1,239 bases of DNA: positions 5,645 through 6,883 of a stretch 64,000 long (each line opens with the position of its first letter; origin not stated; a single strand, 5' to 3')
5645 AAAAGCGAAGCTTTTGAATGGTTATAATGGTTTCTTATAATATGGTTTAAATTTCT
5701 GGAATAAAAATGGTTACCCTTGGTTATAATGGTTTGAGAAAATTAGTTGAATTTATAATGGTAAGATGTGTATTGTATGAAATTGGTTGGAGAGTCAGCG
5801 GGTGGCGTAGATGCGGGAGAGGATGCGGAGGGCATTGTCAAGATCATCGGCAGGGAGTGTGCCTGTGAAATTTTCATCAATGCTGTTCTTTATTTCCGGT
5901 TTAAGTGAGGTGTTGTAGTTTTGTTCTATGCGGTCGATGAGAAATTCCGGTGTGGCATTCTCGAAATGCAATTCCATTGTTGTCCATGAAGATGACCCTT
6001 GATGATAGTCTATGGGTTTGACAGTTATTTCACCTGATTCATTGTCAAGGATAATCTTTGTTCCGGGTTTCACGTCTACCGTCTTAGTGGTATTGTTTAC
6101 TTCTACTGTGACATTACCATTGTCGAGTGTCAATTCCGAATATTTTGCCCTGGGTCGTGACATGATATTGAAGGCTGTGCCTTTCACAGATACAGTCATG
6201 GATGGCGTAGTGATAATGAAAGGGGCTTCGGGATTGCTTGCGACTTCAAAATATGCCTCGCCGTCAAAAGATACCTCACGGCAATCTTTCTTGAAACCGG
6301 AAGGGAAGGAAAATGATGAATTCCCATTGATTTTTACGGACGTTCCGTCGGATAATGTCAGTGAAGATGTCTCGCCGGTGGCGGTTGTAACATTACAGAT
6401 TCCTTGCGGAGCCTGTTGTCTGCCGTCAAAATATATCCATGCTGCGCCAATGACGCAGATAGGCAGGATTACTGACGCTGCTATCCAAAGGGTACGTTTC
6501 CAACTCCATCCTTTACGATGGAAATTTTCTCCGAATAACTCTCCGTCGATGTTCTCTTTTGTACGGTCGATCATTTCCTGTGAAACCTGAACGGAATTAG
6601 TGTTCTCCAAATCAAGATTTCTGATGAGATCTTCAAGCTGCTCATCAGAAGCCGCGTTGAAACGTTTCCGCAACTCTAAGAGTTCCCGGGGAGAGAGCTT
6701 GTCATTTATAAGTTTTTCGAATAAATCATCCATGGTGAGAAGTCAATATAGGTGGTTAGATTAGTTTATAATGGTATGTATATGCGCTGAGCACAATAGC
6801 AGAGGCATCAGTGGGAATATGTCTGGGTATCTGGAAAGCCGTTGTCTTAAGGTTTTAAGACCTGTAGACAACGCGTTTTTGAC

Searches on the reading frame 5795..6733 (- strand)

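Call 19: search_protein_families(library=pfam, proteins=[window:5795-6733:-], max_evalue=0.0001)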
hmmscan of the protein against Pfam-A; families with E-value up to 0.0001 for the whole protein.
window:5795-6733:- (312 aa): 1 family
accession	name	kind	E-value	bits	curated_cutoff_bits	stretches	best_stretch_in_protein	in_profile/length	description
PF04773.18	FecR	-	2.6e-16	60.3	24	1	115-205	3-93/97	FecR protein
